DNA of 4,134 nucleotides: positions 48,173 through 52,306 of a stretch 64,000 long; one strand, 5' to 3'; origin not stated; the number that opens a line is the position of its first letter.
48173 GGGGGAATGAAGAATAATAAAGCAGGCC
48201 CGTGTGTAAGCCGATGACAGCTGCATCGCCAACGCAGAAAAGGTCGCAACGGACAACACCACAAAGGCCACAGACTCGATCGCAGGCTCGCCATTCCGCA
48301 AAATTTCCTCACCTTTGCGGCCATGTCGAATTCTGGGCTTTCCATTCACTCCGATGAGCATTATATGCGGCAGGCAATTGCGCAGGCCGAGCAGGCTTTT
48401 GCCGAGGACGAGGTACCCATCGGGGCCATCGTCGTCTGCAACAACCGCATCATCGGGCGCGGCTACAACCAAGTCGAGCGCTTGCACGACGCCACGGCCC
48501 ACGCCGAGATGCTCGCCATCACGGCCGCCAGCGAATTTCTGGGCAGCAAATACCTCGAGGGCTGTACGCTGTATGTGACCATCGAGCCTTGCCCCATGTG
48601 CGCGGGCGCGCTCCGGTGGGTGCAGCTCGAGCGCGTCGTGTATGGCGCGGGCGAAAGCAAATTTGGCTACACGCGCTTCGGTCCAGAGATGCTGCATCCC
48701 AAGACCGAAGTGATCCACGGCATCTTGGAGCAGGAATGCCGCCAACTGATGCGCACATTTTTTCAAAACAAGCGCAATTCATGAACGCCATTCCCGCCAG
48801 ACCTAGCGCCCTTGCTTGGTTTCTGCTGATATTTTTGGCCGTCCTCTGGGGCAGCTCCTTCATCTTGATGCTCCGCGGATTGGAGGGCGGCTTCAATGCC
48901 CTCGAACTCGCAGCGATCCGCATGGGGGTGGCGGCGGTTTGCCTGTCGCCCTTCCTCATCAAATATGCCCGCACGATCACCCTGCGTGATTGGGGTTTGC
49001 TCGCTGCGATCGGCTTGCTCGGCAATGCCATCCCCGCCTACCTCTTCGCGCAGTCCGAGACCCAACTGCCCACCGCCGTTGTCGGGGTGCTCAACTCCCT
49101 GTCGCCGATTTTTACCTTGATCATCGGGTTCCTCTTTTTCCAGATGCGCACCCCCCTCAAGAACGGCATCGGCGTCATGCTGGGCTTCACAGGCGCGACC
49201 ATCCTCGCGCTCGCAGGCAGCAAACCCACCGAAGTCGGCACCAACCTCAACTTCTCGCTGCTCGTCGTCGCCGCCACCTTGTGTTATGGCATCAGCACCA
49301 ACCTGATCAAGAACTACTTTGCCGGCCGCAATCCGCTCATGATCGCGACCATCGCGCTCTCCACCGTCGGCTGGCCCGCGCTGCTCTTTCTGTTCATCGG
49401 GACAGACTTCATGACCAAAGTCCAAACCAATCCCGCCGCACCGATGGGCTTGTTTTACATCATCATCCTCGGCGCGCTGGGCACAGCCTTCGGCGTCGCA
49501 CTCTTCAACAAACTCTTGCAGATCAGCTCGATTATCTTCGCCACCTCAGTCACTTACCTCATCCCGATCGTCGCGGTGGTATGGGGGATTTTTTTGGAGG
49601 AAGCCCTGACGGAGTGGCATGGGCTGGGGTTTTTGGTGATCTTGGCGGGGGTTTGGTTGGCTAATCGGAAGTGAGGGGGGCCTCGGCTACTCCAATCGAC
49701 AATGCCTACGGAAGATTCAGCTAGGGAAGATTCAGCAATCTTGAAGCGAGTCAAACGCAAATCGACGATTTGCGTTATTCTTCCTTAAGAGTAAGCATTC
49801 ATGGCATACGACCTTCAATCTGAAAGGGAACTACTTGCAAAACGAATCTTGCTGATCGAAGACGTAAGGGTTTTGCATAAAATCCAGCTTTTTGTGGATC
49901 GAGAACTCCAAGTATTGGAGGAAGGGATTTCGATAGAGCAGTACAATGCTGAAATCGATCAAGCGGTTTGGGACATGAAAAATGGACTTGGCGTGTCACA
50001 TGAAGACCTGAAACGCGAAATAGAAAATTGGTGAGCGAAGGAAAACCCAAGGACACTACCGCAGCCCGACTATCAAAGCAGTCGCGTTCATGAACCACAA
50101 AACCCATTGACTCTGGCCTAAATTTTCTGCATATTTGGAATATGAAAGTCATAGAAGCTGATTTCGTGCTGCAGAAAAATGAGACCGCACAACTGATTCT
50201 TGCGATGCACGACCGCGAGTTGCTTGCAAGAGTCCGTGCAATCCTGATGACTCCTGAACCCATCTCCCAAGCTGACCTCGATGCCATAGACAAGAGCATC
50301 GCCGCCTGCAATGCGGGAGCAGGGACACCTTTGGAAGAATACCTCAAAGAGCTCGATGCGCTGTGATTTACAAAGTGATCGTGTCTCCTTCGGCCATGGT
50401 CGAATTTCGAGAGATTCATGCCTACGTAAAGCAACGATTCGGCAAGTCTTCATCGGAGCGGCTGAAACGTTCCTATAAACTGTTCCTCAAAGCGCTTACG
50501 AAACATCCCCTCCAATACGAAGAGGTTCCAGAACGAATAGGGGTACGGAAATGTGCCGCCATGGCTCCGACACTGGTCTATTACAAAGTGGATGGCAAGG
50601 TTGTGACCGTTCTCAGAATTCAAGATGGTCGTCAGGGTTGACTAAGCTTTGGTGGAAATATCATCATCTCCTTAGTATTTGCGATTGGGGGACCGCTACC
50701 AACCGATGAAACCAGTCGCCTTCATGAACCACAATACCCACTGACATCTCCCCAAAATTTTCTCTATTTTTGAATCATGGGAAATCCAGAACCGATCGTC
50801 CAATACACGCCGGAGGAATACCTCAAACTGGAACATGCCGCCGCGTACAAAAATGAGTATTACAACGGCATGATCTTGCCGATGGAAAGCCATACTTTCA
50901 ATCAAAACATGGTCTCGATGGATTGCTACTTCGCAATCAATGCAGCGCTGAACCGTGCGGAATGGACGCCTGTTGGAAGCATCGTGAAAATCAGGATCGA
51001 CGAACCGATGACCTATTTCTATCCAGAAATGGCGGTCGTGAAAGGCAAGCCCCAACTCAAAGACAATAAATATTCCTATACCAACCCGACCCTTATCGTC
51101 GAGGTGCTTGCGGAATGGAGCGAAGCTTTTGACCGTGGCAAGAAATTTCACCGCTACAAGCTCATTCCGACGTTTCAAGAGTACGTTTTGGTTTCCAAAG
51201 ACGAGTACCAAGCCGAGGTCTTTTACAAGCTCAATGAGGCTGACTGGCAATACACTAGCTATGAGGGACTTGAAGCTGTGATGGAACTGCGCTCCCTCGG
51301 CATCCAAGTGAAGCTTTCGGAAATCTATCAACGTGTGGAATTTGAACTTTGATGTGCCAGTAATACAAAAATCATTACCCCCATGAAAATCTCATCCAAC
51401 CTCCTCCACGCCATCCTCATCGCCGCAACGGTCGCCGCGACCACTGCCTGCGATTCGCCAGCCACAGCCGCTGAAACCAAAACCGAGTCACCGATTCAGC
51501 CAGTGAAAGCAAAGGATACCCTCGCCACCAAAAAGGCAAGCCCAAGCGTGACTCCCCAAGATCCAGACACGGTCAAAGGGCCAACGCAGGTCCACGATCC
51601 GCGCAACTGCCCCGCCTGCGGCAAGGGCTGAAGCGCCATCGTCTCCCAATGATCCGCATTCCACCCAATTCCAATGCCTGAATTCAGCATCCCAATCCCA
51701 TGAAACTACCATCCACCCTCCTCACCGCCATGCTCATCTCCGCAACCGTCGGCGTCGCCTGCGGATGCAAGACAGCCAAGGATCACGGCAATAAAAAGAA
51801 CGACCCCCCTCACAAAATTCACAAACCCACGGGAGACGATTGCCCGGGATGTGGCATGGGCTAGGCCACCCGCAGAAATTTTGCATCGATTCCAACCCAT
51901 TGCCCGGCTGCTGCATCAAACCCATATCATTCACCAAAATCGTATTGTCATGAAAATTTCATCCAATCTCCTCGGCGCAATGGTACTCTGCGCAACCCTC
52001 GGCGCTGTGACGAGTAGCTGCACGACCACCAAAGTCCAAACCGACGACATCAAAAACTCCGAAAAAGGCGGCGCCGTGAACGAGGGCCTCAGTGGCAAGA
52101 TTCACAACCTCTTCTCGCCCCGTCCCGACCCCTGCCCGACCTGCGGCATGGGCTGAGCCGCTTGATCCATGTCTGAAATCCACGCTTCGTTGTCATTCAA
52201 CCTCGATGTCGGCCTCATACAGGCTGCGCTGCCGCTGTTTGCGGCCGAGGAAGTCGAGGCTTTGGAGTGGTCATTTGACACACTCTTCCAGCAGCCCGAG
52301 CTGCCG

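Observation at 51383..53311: Compact MNIO (DUF692) RiPP-like cluster: three signal-peptide precursors ending in CPxCG(M/K)G plus a fused-extension DUF692 enzyme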

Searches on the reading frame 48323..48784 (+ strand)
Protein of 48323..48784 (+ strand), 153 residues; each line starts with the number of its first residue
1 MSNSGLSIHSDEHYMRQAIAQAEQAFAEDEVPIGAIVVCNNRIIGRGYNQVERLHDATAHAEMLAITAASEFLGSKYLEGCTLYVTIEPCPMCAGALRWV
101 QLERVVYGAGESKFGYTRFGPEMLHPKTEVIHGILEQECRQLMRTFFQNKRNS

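Call 40: search_protein_families(library=pfam, proteins=[window:48323-48784:+], max_evalue=0.001)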
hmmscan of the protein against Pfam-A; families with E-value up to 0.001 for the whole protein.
window:48323-48784:+ (153 aa): 3 families
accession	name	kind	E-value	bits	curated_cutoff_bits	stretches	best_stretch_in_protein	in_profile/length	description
PF14437.12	MafB19-deam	-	3.4e-34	118.2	27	1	10-151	2-142/142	MafB19-like deaminase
PF00383.29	dCMP_cyt_deam_1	-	9.2e-32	109.4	25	1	10-108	3-101/102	Cytidine and deoxycytidylate deaminase zinc-binding region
PF14439.12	Bd3614-deam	-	9.2e-05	22.8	38.5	1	56-98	32-75/113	Bd3614-like deaminase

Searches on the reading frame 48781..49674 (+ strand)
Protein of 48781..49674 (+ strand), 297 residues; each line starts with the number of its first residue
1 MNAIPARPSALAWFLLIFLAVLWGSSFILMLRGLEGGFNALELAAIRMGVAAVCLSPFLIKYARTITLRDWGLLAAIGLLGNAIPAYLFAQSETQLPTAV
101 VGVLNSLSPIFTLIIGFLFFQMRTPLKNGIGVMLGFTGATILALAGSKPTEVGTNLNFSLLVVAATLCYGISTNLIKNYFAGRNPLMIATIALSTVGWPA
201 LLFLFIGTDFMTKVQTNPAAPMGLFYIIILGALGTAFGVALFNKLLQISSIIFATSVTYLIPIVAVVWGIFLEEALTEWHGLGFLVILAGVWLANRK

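Call 40: search_protein_families(library=pfam, proteins=[window:48781-49674:+], max_evalue=0.001)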
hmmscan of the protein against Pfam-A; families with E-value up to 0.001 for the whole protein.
window:48781-49674:+ (297 aa): 1 family
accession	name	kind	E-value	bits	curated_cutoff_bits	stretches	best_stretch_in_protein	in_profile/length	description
PF00892.27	EamA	-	2.1e-32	112.7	28.2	2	14-142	5-133/135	EamA-like transporter family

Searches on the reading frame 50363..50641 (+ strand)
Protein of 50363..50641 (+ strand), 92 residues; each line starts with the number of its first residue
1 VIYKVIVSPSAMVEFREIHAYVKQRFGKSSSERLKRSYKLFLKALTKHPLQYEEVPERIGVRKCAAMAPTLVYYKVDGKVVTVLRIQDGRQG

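Call 40: search_protein_families(library=pfam, proteins=[window:50363-50641:+], max_evalue=0.001)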
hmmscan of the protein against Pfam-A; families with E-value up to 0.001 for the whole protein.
window:50363-50641:+ (92 aa): 1 family
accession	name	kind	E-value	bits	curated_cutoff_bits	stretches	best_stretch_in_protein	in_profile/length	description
PF05016.21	ParE_toxin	-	8e-08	33.2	23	1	5-91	1-87/89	ParE toxin of type II toxin-antitoxin system, parDE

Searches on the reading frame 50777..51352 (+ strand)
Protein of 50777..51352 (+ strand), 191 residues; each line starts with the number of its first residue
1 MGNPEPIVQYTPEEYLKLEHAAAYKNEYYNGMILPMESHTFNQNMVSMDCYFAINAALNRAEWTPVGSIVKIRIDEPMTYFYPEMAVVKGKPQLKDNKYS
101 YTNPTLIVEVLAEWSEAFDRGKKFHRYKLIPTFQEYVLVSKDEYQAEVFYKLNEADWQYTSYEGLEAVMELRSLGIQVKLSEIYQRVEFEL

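Call 40: search_protein_families(library=pfam, proteins=[window:50777-51352:+], max_evalue=0.001)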
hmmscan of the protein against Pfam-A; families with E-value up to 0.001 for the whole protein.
window:50777-51352:+ (191 aa): 1 family
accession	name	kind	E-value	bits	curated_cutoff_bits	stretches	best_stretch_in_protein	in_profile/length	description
PF05685.18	Uma2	-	5.1e-19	68.8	27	1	12-176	1-167/172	Putative restriction endonuclease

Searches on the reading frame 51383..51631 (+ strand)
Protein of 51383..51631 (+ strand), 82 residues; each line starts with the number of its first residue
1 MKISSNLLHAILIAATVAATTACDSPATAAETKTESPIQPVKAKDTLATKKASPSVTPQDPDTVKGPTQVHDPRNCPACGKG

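Call 5: search_protein_families(library=pfam, proteins=[window:51383-51631:+], max_evalue=1)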
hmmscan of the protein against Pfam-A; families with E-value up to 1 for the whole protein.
window:51383-51631:+ (82 aa): 0 families

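Call 6: search_protein_families(library=ncbifam, proteins=[window:51383-51631:+], max_evalue=1)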
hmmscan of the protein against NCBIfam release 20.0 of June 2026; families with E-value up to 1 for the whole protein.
window:51383-51631:+ (82 aa): 2 families
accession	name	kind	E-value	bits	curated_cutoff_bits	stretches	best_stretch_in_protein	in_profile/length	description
NF050125.1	ChrA_rel_RiPP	equivalog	5.4e-10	39.9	40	1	1-82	1-56/56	chryseobasin-related MNIO class RiPP peptide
NF050124.2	chryseobasin_RiPP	equivalog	0.0003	21.3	50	1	1-82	1-71/71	MNIO class RiPP chryseobasin precursor ChrA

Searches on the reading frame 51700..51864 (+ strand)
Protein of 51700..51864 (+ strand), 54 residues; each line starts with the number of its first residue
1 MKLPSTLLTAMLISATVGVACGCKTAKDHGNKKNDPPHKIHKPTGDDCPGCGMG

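Call 5: search_protein_families(library=pfam, proteins=[window:51700-51864:+], max_evalue=1)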
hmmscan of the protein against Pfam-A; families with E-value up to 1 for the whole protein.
window:51700-51864:+ (54 aa): 1 family
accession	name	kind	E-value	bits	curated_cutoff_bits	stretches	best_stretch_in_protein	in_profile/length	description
PF10825.13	DUF2752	-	0.012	16.1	27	1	40-53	3-16/49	Protein of unknown function (DUF2752)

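Call 6: search_protein_families(library=ncbifam, proteins=[window:51700-51864:+], max_evalue=1)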
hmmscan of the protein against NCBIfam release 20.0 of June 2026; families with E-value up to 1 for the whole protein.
window:51700-51864:+ (54 aa): 1 family
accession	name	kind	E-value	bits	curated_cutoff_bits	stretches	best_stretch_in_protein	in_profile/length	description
NF050125.1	ChrA_rel_RiPP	equivalog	5.6e-11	43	40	1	1-54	1-56/56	chryseobasin-related MNIO class RiPP peptide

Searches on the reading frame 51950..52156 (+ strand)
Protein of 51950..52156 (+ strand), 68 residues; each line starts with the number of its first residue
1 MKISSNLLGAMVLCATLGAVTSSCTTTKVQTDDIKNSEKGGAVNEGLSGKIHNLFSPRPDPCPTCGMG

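Call 5: search_protein_families(library=pfam, proteins=[window:51950-52156:+], max_evalue=1)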
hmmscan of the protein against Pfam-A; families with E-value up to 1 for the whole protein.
window:51950-52156:+ (68 aa): 0 families

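Call 6: search_protein_families(library=ncbifam, proteins=[window:51950-52156:+], max_evalue=1)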
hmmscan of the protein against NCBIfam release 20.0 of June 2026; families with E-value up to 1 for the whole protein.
window:51950-52156:+ (68 aa): 2 families
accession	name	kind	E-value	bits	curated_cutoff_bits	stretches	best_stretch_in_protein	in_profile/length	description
NF050125.1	ChrA_rel_RiPP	equivalog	1.6e-07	31.9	40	1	1-68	1-56/56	chryseobasin-related MNIO class RiPP peptide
NF050124.2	chryseobasin_RiPP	equivalog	0.24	12.1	50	0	12-68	6-71/71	MNIO class RiPP chryseobasin precursor ChrA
